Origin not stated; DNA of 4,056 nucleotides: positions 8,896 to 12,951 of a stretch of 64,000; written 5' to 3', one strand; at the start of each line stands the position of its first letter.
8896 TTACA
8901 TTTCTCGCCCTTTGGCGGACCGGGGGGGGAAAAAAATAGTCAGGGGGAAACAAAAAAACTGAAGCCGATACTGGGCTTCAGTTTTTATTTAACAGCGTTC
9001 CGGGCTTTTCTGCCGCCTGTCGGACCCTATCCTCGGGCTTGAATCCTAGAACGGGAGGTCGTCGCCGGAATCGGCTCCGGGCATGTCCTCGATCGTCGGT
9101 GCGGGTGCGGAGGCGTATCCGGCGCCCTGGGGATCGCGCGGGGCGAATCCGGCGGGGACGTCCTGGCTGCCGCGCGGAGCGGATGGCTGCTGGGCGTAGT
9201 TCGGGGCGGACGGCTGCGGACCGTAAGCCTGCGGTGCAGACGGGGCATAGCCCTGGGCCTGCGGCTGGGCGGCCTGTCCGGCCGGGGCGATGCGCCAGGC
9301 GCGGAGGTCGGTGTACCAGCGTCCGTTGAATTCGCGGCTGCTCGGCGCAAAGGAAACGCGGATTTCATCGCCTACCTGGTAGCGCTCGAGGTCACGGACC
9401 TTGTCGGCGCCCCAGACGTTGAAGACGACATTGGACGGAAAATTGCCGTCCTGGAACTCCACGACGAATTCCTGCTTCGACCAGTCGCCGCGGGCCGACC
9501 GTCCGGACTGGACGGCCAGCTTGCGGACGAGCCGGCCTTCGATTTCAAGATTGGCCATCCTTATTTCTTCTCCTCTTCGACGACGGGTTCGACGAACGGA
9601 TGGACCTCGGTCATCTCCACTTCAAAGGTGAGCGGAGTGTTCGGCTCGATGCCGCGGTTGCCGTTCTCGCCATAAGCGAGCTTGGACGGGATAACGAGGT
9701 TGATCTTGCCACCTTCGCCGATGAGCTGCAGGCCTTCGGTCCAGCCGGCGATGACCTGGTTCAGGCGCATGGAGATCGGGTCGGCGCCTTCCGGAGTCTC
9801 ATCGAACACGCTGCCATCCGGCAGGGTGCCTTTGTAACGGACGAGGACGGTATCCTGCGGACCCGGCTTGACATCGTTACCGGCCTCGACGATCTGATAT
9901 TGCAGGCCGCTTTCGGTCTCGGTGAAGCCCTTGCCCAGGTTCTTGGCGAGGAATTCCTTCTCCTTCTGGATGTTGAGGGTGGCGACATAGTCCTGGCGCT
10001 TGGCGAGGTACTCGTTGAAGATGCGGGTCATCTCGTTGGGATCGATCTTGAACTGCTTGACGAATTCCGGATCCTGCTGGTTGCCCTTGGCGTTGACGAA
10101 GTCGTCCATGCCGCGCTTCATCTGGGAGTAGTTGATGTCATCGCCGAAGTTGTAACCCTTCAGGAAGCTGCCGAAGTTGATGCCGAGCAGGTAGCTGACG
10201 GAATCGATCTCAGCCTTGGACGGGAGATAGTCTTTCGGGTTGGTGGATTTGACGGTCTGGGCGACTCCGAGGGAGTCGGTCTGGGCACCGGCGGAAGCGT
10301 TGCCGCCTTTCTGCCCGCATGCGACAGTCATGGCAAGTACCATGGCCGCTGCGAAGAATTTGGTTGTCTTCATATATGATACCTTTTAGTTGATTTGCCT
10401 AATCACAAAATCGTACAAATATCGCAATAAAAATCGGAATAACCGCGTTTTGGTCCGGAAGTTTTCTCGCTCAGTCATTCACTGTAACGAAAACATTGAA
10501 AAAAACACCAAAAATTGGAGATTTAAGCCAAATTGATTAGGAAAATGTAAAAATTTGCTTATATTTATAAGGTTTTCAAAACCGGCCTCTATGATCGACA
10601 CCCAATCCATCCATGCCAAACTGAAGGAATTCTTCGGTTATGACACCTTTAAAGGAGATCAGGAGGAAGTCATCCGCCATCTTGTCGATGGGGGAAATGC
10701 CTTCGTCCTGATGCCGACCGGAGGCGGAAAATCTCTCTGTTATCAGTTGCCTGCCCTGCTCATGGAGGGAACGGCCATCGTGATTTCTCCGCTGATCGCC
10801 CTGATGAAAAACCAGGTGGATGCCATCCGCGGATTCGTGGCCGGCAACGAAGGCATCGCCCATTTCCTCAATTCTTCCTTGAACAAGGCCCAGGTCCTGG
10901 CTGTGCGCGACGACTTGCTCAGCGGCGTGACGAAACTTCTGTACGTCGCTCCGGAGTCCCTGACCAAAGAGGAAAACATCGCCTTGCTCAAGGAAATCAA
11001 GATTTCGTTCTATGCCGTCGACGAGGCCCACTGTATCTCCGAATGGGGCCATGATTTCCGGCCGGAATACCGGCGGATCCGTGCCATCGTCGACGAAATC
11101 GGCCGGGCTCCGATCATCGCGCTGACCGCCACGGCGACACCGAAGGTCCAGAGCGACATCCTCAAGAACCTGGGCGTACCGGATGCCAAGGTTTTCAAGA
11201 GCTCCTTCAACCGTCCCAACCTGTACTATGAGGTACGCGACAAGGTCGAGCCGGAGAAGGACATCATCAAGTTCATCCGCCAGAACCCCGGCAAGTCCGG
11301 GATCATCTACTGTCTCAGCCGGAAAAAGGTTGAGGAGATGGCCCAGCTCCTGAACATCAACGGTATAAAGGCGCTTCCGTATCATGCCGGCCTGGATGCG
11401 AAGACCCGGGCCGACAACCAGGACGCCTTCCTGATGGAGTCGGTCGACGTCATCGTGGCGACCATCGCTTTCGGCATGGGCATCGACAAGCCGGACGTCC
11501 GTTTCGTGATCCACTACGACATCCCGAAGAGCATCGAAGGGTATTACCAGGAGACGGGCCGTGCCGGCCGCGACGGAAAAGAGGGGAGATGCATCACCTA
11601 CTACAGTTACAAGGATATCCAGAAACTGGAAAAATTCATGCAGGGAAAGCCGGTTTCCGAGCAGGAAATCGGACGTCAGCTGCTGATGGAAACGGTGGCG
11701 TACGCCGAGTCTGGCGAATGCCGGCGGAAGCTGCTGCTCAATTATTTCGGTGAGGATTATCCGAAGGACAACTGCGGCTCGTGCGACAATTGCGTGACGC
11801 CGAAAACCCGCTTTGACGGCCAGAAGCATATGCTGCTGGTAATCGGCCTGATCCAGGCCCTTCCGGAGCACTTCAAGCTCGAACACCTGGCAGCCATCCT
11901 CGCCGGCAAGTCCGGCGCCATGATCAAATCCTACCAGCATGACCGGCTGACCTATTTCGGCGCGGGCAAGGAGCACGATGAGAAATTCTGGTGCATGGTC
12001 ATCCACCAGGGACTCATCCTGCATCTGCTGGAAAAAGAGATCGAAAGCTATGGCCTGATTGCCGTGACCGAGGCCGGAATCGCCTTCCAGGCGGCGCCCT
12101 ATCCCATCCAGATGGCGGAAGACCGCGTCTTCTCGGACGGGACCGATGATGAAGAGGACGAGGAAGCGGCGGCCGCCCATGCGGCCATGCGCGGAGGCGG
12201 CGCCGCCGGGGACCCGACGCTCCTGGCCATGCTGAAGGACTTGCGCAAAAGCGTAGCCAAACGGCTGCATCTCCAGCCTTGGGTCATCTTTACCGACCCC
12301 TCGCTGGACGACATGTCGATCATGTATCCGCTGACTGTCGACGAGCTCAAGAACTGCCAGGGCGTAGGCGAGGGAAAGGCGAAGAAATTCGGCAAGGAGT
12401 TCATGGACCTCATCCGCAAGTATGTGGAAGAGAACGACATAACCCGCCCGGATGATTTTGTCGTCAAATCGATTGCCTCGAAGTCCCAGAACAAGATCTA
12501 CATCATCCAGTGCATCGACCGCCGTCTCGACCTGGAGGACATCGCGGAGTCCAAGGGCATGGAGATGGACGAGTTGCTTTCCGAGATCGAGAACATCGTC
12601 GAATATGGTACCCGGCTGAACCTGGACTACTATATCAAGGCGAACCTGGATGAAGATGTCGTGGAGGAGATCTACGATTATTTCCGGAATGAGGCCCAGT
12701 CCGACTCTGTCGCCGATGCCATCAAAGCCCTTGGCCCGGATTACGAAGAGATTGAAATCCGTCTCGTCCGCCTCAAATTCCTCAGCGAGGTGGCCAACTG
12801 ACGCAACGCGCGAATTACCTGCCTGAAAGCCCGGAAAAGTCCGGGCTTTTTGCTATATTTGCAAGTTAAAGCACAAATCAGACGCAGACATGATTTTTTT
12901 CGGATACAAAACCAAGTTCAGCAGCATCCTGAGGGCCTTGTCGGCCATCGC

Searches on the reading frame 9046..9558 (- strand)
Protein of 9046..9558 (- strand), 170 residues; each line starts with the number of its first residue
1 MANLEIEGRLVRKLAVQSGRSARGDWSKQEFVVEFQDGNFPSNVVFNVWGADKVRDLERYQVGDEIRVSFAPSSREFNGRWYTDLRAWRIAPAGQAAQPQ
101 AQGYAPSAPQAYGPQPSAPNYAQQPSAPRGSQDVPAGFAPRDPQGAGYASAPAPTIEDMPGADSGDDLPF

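Call 84: search_protein_families(library=pfam, proteins=[window:9046-9558:-], max_evalue=0.01)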
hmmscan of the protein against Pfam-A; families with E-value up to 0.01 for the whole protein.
window:9046-9558:- (170 aa): 1 family
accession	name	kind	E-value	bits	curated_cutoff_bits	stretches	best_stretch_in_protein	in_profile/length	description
PF11325.14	DUF3127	-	4.2e-27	94.6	27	1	5-90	1-84/85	Domain of unknown function (DUF3127)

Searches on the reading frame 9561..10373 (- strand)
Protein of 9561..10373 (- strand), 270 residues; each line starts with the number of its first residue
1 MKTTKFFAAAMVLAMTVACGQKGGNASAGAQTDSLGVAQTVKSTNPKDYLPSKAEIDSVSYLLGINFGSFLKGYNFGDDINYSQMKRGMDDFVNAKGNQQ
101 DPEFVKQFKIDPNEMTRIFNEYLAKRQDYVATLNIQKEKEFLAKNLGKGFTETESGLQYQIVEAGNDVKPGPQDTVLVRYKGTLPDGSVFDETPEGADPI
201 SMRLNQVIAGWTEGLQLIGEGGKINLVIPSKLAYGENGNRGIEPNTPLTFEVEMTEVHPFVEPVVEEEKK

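Call 84: search_protein_families(library=pfam, proteins=[window:9561-10373:-], max_evalue=0.01)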
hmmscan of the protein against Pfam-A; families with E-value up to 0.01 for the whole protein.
window:9561-10373:- (270 aa): 2 families
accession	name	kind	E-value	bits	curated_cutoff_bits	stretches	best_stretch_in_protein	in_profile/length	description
PF00254.34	FKBP_C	-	1.2e-22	80.4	21.1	1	169-254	4-93/94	FKBP-type peptidyl-prolyl cis-trans isomerase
PF01346.23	FKBP_N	-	7.9e-12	46.3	22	1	57-161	2-97/97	Domain amino terminal to FKBP-type peptidyl-prolyl isomerase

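Call 85: find_homologous_proteins(query=window:9561-10373:-, max_evalue=1e-10)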
Query window:9561-10373:- (270 aa): 6714 proteins with E <= 1e-10 among 7355 candidates; the best 120 are listed.
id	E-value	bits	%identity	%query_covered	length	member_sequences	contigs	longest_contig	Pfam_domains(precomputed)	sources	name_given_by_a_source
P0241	3.1e-175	599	99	100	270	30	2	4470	PF00254.35,PF01346.24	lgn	-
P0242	2.7e-150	517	86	100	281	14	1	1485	PF00254.35,PF01346.24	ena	-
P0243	7.0e-147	506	83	99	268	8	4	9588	PF00254.35,PF01346.24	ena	-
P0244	2.3e-144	498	83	100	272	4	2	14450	PF00254.35,PF01346.24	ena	-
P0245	3.2e-129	448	75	99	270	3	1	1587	PF00254.35,PF01346.24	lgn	-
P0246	3.8e-128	445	75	99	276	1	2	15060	PF00254.35,PF01346.24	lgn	-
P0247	3.8e-128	445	75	99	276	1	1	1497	PF00254.35,PF01346.24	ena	-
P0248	5.9e-128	444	75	99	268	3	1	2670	PF00254.35,PF01346.24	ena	-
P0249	1.6e-127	443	75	99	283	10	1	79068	PF00254.35,PF01346.24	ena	-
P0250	3.4e-127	442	75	99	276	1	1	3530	PF00254.35,PF01346.24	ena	-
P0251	6.6e-127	441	75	99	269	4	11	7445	PF00254.35,PF01346.24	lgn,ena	-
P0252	7.9e-127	440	74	99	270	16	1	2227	PF00254.35,PF01346.24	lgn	-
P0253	9.5e-127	440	75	99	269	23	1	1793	PF00254.35,PF01346.24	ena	-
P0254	5.6e-126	438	75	99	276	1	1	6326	PF00254.35,PF01346.24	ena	-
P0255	9.5e-126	437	74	99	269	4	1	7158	PF00254.35,PF01346.24,PF16109.12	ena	-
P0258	5.4e-122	425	72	99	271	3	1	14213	PF00254.35,PF01346.24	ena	-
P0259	4.7e-106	372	67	99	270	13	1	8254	PF00254.35,PF01346.24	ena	-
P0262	3.1e-99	350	63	100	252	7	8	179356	PF00254.35,PF01346.24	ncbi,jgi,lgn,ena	-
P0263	6.8e-98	346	61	99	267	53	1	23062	PF00254.35,PF01346.24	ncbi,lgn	ncbi:MAG: FKBP-type peptidyl-prolyl cis-trans isomerase [Candidatus Cryptobacteroides sp.]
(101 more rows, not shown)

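Call 86: find_encoding_contigs(protein=P0244, flank=1000, max_places=1)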
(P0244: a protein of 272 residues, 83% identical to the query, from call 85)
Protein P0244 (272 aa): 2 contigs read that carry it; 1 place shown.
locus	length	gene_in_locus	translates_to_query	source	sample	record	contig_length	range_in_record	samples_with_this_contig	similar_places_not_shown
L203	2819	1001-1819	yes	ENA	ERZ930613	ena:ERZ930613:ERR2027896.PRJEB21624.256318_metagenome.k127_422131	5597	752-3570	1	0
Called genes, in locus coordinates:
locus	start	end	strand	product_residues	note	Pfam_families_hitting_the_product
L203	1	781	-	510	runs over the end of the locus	?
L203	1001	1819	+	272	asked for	PF01346:FKBP_N, PF00254:FKBP_C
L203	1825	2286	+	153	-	PF11325:DUF3127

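Call 87: find_encoding_contigs(protein=P0249, flank=1000, max_places=1)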
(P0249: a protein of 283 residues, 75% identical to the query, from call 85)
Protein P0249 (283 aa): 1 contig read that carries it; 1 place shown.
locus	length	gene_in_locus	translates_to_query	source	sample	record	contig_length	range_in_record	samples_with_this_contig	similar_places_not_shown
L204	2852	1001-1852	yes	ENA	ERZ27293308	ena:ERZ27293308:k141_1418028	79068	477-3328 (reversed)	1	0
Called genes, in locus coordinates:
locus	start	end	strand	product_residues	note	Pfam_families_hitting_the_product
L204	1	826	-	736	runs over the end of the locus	PF00270:DEAD, PF00271:Helicase_C, PF16124:RecQ_Zn_bind, PF09382:RQC, PF00570:HRDC, PF21220:RecQ-1-like_HTH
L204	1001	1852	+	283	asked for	PF01346:FKBP_N, PF00254:FKBP_C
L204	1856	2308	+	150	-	PF11325:DUF3127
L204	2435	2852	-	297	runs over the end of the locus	?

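Call 88: find_encoding_contigs(protein=P0258, flank=1000, max_places=1)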
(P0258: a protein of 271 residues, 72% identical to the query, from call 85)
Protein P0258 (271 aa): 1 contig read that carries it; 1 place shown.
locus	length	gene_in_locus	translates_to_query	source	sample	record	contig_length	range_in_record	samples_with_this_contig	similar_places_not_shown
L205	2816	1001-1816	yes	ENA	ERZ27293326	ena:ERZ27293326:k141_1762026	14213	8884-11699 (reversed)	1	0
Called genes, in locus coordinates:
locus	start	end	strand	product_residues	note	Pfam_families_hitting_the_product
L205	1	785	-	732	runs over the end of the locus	PF00270:DEAD, PF00271:Helicase_C, PF16124:RecQ_Zn_bind, PF09382:RQC, PF00570:HRDC, PF21220:RecQ-1-like_HTH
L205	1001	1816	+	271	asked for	PF01346:FKBP_N, PF00254:FKBP_C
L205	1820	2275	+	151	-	PF11325:DUF3127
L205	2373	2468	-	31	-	-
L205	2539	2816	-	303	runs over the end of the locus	PF03935:SKN1_KRE6_Sbg1, PF26113:GH16_XgeA, PF00722:Glyco_hydro_16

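Call 89: find_encoding_contigs(protein=P0259, flank=1000, max_places=1)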
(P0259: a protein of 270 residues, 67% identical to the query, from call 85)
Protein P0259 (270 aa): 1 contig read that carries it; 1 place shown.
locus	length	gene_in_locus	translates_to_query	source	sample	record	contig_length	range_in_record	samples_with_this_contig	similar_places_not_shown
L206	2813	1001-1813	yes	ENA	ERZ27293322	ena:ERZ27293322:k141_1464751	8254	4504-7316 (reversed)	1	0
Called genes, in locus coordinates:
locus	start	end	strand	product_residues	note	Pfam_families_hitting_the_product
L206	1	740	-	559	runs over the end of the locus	?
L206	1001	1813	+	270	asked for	PF01346:FKBP_N, PF00254:FKBP_C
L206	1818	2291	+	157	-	PF11325:DUF3127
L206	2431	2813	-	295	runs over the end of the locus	PF01745:IPT, PF01715:IPPT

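Call 90: find_encoding_contigs(protein=P0262, flank=1000, max_places=1)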
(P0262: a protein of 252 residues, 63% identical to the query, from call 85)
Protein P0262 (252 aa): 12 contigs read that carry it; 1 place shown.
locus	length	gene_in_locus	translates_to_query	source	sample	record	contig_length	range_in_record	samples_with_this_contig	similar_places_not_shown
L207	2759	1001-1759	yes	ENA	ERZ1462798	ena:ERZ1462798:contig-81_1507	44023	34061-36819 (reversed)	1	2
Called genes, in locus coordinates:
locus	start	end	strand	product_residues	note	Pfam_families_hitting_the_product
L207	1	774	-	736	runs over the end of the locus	PF00270:DEAD, PF00271:Helicase_C, PF16124:RecQ_Zn_bind, PF09382:RQC, PF00570:HRDC, PF21220:RecQ-1-like_HTH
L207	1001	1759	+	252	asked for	PF01346:FKBP_N, PF00254:FKBP_C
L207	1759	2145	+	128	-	PF11325:DUF3127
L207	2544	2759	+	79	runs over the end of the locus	-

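Call 91: find_encoding_contigs(protein=P0263, flank=1000, max_places=1)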
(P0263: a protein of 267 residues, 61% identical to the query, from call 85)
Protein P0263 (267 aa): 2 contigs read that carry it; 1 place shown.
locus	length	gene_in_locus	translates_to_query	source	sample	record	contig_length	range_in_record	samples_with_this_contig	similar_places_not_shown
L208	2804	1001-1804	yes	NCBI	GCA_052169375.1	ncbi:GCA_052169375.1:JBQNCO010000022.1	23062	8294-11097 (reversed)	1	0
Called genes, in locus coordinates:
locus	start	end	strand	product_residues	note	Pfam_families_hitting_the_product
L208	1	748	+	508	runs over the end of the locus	PF07603:Lcl_C (faint), PF26707:DUF8237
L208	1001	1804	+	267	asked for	PF01346:FKBP_N, PF00254:FKBP_C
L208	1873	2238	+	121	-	PF11325:DUF3127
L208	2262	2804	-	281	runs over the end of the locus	PF02811:PHP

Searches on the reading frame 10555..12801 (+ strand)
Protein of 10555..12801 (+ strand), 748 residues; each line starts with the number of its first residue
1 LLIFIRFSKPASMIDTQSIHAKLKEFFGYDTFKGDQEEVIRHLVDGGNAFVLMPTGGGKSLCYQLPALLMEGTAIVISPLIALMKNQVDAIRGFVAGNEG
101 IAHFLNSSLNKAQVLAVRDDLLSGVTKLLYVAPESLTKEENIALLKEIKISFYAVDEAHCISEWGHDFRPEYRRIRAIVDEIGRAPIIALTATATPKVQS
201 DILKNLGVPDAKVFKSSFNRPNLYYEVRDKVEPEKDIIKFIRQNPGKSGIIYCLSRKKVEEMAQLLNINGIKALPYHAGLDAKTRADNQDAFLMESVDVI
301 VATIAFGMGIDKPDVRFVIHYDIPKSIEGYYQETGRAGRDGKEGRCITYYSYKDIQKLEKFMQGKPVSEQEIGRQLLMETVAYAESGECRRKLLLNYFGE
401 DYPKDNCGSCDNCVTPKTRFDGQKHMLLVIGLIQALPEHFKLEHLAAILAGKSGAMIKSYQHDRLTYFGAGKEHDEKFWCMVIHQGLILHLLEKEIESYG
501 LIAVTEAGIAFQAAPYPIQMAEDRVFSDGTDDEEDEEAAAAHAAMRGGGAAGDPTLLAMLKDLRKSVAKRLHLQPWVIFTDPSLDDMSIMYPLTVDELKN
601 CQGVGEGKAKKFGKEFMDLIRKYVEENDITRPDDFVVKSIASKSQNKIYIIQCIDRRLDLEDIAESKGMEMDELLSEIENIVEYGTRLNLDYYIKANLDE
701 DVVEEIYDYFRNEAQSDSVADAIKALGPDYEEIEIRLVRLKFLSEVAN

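Call 84: search_protein_families(library=pfam, proteins=[window:10555-12801:+], max_evalue=0.01)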
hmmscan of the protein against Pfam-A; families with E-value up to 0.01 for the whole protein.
window:10555-12801:+ (748 aa): 8 families
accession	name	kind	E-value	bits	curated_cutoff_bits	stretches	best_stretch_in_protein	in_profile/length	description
PF00270.35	DEAD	-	3.7e-24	85.8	26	1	35-198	3-164/167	DEAD/DEAH box helicase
PF21220.3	RecQ-1-like_HTH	-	6.2e-24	84.3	27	1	644-694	1-51/51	RecQ-1-like, helix-turn-helix domain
PF00271.37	Helicase_C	-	1.9e-21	76.8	23.5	1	236-341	5-110/110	Helicase conserved C-terminal domain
PF16124.10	RecQ_Zn_bind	-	6.8e-19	68.8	25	1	352-413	1-65/66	RecQ zinc-binding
PF09382.16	RQC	-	6.4e-18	65.1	23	1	417-524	2-109/114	RQC domain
PF00570.28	HRDC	-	2e-13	50.5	23.8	1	556-620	4-68/68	HRDC domain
PF04851.21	ResIII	-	0.00028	21.3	22.5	1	36-194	8-162/164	Type III restriction enzyme, res subunit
PF14493.12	HTH_40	-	0.0012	19.5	27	1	655-739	10-89/89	Helix-turn-helix domain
